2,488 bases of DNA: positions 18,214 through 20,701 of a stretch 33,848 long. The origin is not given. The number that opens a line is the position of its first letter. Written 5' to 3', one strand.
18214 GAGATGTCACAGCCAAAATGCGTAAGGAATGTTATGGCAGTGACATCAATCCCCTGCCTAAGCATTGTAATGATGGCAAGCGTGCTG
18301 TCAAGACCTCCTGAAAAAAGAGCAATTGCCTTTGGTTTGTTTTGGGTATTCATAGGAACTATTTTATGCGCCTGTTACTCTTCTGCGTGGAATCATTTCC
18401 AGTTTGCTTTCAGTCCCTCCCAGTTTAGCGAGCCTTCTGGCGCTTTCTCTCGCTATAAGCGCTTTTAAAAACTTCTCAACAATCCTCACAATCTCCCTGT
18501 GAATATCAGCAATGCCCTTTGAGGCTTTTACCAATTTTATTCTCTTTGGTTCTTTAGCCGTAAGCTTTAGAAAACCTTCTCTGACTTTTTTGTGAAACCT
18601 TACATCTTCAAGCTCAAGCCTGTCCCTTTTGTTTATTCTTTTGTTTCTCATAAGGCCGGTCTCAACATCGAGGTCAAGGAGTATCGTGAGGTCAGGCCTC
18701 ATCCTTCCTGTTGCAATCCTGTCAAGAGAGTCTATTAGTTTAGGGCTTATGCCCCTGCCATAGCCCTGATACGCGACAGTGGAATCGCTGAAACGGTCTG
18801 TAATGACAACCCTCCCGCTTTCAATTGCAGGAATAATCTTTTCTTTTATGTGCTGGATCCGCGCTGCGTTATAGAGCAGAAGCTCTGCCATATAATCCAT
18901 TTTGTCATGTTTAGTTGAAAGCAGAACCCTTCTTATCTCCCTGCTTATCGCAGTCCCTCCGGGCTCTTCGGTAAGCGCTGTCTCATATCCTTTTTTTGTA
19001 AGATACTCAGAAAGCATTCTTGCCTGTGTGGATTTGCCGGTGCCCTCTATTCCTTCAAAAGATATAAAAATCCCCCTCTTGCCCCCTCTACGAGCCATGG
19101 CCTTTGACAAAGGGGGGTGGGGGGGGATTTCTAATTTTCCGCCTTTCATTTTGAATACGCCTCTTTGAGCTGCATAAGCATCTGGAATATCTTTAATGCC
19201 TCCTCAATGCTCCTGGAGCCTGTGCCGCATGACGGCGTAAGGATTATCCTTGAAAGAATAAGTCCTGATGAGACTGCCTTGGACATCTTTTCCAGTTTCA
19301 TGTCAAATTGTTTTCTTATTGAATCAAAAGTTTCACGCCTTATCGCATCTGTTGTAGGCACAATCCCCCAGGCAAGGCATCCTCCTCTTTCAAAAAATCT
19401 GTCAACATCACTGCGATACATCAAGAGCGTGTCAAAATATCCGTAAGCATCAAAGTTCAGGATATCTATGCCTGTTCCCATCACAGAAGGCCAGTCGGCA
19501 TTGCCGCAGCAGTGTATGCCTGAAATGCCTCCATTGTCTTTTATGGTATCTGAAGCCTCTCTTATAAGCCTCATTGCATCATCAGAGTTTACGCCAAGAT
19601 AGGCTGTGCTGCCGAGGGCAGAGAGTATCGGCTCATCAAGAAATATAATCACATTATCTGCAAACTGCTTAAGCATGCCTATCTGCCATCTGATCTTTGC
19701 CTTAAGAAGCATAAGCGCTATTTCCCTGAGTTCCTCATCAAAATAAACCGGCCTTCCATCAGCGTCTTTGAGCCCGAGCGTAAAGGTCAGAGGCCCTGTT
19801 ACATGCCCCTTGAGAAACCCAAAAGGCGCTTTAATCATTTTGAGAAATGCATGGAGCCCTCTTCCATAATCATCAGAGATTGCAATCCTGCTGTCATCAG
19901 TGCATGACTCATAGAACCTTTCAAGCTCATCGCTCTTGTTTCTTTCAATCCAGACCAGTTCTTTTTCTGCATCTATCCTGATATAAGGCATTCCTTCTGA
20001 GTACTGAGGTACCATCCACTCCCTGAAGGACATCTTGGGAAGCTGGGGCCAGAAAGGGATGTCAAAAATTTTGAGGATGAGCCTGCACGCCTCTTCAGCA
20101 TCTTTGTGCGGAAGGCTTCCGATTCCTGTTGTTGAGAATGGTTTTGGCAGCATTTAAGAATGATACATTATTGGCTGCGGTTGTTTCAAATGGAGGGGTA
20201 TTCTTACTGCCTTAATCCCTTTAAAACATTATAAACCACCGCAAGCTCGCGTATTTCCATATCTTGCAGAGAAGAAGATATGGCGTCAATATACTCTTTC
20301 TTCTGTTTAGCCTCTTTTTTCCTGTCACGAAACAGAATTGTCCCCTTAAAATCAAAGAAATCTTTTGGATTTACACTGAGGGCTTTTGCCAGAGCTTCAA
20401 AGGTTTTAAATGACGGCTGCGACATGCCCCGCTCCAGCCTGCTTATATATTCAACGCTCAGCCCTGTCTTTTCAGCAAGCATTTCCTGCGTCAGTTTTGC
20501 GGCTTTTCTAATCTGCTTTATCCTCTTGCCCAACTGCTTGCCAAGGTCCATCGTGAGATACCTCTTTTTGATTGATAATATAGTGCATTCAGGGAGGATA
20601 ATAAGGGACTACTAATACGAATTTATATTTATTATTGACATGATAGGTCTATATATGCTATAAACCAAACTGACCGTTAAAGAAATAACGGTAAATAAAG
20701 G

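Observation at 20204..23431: Slam/type-XI-secretion-like TPR plus beta-barrel gene coupled to a secreted M23 peptidase, with a divergent XRE regulator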

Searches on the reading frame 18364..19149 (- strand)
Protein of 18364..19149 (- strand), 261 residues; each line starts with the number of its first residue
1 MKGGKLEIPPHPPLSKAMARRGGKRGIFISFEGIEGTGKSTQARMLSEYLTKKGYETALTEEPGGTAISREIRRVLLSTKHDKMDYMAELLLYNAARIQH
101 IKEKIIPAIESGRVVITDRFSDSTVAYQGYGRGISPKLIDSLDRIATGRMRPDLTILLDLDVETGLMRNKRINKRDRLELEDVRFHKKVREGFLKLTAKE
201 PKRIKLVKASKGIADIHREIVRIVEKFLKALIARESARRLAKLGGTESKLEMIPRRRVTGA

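Call 84: search_protein_families(library=ncbifam, proteins=[window:18364-19149:-], max_evalue=0.00001)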
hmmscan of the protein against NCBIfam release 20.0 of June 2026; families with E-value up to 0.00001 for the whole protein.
window:18364-19149:- (261 aa): 3 families
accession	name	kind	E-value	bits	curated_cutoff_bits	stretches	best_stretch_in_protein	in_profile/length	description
TIGR00041.1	DTMP_kinase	equivalog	7.8e-55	185.6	83.25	1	25-220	3-196/196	dTMP kinase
NF005923.0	PRK07933.1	equivalog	4.3e-10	39.3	193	1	28-178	2-159/213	dTMP kinase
NF005250.0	PRK06761.1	equivalog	5.6e-06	25.6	270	0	29-61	6-38/282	hypothetical protein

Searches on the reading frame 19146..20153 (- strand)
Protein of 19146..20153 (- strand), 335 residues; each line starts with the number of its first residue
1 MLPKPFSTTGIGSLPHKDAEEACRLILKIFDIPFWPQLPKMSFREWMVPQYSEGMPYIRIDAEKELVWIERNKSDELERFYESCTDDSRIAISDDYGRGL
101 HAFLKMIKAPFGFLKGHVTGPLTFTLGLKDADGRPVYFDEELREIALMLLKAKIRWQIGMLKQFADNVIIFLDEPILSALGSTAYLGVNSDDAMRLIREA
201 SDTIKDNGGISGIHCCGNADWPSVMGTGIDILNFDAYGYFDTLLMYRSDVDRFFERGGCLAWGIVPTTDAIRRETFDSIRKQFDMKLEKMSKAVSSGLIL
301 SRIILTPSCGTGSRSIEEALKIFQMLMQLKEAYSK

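Call 3: search_protein_families(library=pfam, proteins=[window:19146-20153:-], max_evalue=1)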
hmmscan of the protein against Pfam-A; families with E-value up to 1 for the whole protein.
window:19146-20153:- (335 aa): 0 families

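Call 84: search_protein_families(library=ncbifam, proteins=[window:19146-20153:-], max_evalue=0.00001)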
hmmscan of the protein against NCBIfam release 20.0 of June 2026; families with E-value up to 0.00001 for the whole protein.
window:19146-20153:- (335 aa): 0 families
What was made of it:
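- Checked: The 'MetE-like' ORF 19146-20153 has no Pfam or NCBIfam hit (calls 3, 84).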

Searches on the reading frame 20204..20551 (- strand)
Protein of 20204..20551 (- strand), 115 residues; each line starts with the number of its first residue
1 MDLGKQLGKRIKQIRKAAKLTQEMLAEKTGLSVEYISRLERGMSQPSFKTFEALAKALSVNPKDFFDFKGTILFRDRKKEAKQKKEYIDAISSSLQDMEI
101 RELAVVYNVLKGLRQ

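Call 3: search_protein_families(library=pfam, proteins=[window:20204-20551:-], max_evalue=1)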
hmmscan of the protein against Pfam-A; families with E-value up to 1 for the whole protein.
window:20204-20551:- (115 aa): 13 families
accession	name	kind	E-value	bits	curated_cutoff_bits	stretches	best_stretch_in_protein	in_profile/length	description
PF01381.28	HTH_3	-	3.2e-18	65.9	23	1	11-64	1-54/55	Helix-turn-helix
PF13560.12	HTH_31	-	5.1e-13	49.6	27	1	6-61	1-57/64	Helix-turn-helix domain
PF12844.13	HTH_19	-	6.3e-12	45.7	30.2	1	8-67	1-60/64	Helix-turn-helix domain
PF13443.12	HTH_26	-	1.1e-09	38.9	22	1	10-69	1-61/63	Cro/C1-type HTH DNA-binding domain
PF13413.12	HTH_25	-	8.4e-05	22.8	24.6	1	11-43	2-34/62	Helix-turn-helix domain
PF03374.19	ANT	-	0.00063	20.5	25.3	1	79-108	5-34/108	Phage antirepressor protein KilAC domain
PF15731.11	MqsA_antitoxin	-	0.0029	18.2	30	1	8-52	71-115/131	Antitoxin component of bacterial toxin-antitoxin system, MqsA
PF04545.22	Sigma70_r4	-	0.0089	16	24.1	1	16-41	17-42/50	Sigma-70, region 4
PF13744.12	HTH_37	-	0.0091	16.2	27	1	6-42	18-54/80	Helix-turn-helix domain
PF05979.17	DUF896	-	0.027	14.8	24.2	1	13-45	11-43/64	Bacterial protein of unknown function (DUF896)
PF21716.3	dnstrm_HI1420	-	0.036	14.4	27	1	10-61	36-85/90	Probable addiction module antidote protein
PF21291.3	CYNS_N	-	0.054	13.9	27.1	1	5-36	2-33/69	Cyanate hydratase, N-terminal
PF13412.12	HTH_24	-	0.089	12.8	21.9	1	12-37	10-35/48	Winged helix-turn-helix DNA-binding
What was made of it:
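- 20204..20551 (-): XRE-family (HTH_3) regulator, divergent from the barrel gene. PF01381 65.9 bits (call 3).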

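Call 4: search_protein_families(library=ncbifam, proteins=[window:20204-20551:-], max_evalue=1)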
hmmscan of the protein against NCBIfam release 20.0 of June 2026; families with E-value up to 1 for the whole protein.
window:20204-20551:- (115 aa): 23 families
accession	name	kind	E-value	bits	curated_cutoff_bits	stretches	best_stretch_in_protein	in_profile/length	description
NF041951.1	phage_RstR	subfamily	8.9e-14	51.7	80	1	7-113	3-99/108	RstR family transcriptional repressor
NF046032.1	TransRegSlrRBacil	equivalog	1.4e-10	41.5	250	1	7-103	2-98/149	HTH-type transcriptional regulator SlrR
TIGR03070.1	couple_hipB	subfamily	2.7e-10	40.1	71.65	1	5-58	1-54/58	type II toxin-antitoxin system Y4mF family antitoxin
NF047948.1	male_kill_WMK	equivalog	9.3e-10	38.4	300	1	6-100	5-99/300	WO male-killing family protein Wmk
NF006015.0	PRK08154.1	subfamily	1.2e-09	37.8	204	1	5-66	29-90/314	anaerobic benzoate catabolism transcriptional regulator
NF007257.0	PRK09706.1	subfamily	1.9e-09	37.4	101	1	5-92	4-84/135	transcriptional repressor DicA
NF010465.0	PRK13890.1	equivalog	2e-07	31.1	96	1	13-60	12-59/121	conjugal transfer protein TrbA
TIGR00270.2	TIGR00270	equivalog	2.5e-07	30.6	110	1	7-61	76-130/159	multiprotein bridging factor aMBF1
TIGR03830.1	CxxCG_CxxCG_HTH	subfamily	3.1e-07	30.2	61.8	1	7-62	66-120/127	type II TA system antitoxin MqsA family protein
NF007408.0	PRK09943.1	equivalog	2.3e-06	27.3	211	1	5-67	6-68/185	HTH-type transcriptional regulator PuuR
NF052239.1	antitox_spr1629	equivalog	6.5e-05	22.2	335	1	7-70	3-66/377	spr1629 family repressor/antitoxin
NF041575.1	antitoxPezA_Strep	equivalog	0.00015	21.7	290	1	7-61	2-56/158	type II toxin-antitoxin system antitoxin PezA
NF007271.0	PRK09726.1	equivalog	0.00016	21.6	79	1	5-60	11-66/88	type II toxin-antitoxin system antitoxin HipB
NF038139.1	Reg_Aceta_RamB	equivalog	0.00099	17.8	700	1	7-67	3-62/465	acetate metabolism transcriptional regulator RamB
NF038310.1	lysogeny_AimR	equivalog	0.0011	18.2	70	1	11-62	1-52/365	AimR family lysis-lysogeny pheromone receptor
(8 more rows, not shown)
